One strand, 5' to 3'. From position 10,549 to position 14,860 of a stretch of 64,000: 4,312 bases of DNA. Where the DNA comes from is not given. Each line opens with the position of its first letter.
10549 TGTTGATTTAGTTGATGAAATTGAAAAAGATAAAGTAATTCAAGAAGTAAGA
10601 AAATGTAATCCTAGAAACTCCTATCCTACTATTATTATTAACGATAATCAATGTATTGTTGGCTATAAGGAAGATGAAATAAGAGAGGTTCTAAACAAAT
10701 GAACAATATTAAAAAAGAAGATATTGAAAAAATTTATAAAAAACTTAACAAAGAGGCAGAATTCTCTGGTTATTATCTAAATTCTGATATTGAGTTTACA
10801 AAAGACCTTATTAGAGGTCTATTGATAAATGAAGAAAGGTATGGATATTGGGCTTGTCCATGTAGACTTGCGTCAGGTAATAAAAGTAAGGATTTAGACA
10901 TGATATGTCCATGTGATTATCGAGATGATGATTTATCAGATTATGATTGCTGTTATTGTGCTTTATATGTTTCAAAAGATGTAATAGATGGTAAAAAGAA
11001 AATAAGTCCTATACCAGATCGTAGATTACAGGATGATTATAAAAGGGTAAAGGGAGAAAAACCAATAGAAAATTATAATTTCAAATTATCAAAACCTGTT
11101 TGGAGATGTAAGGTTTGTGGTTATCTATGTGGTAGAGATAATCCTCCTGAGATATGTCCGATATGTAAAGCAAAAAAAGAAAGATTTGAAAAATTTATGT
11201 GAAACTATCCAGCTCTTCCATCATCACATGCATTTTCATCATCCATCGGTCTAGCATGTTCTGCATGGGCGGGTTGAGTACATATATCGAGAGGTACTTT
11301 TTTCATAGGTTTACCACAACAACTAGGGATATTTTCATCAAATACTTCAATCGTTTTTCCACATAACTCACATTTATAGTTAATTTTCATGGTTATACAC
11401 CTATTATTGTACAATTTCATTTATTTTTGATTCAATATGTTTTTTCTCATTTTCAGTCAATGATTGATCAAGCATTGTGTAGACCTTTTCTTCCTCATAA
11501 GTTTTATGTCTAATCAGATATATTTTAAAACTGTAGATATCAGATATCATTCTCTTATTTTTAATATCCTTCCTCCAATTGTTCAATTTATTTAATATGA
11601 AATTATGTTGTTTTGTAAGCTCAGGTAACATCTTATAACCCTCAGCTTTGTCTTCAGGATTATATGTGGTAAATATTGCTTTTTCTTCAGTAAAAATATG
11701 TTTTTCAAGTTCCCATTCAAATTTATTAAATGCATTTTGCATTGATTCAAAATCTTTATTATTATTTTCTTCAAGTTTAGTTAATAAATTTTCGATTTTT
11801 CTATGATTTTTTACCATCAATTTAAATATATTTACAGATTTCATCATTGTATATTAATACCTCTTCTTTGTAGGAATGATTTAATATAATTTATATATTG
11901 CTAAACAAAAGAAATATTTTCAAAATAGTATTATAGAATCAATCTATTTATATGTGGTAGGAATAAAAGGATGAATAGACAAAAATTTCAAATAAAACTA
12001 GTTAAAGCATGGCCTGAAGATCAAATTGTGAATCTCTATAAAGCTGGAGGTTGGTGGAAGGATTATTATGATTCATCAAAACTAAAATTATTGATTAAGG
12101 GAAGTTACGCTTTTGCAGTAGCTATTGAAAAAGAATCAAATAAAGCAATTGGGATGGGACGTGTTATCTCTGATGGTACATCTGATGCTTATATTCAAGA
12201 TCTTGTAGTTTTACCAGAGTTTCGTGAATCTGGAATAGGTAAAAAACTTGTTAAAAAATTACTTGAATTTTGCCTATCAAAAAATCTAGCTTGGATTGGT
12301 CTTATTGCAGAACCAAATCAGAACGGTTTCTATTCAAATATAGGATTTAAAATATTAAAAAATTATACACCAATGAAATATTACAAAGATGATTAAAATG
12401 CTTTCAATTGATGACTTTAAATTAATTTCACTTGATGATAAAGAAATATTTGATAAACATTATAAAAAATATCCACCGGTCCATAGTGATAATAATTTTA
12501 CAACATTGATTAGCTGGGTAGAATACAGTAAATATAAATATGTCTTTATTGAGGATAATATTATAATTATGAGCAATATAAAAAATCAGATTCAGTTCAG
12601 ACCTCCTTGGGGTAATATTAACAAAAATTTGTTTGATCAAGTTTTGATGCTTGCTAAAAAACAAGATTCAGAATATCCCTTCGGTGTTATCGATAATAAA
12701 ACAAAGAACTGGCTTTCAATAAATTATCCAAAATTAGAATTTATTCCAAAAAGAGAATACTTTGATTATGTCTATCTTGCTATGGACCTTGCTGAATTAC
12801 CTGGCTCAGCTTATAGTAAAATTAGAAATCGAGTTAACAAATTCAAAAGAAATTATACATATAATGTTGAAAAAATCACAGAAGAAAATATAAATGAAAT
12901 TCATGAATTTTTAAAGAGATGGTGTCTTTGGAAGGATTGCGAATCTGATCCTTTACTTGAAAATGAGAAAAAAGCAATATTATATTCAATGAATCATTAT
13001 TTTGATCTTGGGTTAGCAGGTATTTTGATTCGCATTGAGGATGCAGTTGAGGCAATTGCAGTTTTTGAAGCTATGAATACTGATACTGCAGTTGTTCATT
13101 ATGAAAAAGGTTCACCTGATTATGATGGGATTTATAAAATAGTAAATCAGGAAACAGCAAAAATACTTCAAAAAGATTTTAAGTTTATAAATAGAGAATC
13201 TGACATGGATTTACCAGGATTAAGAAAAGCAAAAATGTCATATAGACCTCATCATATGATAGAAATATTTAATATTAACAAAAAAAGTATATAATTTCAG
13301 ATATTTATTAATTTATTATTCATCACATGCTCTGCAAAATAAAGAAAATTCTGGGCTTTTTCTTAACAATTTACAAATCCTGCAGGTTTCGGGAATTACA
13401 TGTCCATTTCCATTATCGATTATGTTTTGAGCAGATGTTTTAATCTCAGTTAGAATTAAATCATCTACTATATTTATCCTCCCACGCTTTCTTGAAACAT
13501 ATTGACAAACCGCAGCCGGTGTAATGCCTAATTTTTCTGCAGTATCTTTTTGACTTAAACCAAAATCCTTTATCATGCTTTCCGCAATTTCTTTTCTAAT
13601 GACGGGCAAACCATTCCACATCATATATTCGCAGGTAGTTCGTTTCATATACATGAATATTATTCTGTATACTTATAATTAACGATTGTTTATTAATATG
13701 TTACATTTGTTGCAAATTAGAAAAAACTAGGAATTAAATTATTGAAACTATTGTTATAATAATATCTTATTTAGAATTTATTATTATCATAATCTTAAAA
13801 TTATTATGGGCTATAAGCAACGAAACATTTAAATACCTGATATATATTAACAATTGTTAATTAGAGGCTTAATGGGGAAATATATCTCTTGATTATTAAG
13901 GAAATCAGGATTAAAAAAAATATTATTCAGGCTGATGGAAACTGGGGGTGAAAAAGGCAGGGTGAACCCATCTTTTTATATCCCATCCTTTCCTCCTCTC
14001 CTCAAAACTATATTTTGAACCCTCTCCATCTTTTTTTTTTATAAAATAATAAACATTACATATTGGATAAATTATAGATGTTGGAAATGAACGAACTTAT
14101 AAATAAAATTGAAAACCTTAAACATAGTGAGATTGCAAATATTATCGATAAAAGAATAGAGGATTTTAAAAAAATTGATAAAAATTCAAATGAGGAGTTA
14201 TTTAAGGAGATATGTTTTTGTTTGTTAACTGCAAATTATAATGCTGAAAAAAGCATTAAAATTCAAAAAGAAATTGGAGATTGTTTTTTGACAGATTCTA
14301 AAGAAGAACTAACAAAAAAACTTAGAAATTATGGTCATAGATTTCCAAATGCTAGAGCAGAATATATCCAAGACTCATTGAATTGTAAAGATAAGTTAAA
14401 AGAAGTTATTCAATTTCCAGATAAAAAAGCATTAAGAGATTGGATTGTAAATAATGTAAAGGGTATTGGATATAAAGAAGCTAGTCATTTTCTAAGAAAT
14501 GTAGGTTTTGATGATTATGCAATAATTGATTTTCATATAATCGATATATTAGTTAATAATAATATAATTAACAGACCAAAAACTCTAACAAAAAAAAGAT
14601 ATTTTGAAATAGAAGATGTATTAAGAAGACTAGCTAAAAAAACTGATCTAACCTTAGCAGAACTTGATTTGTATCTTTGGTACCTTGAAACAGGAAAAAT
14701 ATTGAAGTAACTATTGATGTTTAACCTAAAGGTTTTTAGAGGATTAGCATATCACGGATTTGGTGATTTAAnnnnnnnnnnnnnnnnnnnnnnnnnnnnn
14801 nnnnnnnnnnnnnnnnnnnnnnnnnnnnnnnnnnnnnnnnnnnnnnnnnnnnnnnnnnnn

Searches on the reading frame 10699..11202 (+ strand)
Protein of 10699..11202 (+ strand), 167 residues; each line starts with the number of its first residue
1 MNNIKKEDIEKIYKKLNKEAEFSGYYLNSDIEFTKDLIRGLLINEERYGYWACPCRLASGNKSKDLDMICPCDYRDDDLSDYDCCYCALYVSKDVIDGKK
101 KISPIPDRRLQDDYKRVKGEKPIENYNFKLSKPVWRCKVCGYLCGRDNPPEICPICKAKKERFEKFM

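Call 64: search_protein_families(library=pfam, proteins=[window:10699-11202:+], max_evalue=0.00001)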
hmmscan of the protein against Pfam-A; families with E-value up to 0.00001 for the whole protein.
window:10699-11202:+ (167 aa): 2 families
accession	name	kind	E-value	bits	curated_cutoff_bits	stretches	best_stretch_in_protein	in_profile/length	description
PF02943.20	FeThRed_B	-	3.3e-22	79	22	1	9-100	2-95/106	Ferredoxin thioredoxin reductase catalytic beta chain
PF21349.2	RUBY_RBDX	-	1.1e-14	54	26.5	1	135-164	1-30/30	Rubrerythrin, rubredoxin-like domain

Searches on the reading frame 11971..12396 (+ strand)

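Call 16: search_protein_families(library=pfam, proteins=[window:11971-12396:+], max_evalue=0.000001)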
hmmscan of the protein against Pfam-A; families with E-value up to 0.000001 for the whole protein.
window:11971-12396:+ (141 aa): 3 families
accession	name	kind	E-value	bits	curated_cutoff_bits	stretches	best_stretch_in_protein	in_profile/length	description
PF13673.13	Acetyltransf_10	-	3e-13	50.3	23.6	1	29-129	13-110/128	Acetyltransferase (GNAT) domain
PF13508.13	Acetyltransf_7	-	2.9e-12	47.2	27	1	48-127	5-83/84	Acetyltransferase (GNAT) domain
PF00583.31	Acetyltransf_1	-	1.5e-11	45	20.7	1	30-126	17-116/116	Acetyltransferase (GNAT) family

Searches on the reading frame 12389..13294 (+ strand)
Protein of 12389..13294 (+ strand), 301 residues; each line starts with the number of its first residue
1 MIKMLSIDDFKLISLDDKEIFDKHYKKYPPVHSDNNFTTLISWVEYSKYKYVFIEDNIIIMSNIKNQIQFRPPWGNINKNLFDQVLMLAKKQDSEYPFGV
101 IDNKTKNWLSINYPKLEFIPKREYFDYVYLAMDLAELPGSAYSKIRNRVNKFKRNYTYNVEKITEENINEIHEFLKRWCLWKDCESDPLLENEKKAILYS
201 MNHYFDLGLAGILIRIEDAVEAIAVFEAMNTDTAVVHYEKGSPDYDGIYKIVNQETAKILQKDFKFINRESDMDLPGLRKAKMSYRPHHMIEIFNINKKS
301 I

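Call 16: search_protein_families(library=pfam, proteins=[window:12389-13294:+], max_evalue=0.000001)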
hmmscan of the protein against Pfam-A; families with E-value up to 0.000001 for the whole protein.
window:12389-13294:+ (301 aa): 1 family
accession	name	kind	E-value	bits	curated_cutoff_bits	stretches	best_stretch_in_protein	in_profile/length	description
PF09924.15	LPG_synthase_C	-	3e-50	171.4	27.5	1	27-294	3-295/298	Phosphatidylglycerol lysyltransferase, C-terminal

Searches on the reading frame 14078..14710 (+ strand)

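Call 16: search_protein_families(library=pfam, proteins=[window:14078-14710:+], max_evalue=0.000001)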
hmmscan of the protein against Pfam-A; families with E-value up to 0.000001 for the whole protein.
window:14078-14710:+ (210 aa): 1 family
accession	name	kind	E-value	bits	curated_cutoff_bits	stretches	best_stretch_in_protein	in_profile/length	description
PF22175.2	Ogg-HhH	-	3.7e-62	209.4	27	1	23-190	1-172/173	8-oxoguanine DNA glycosylase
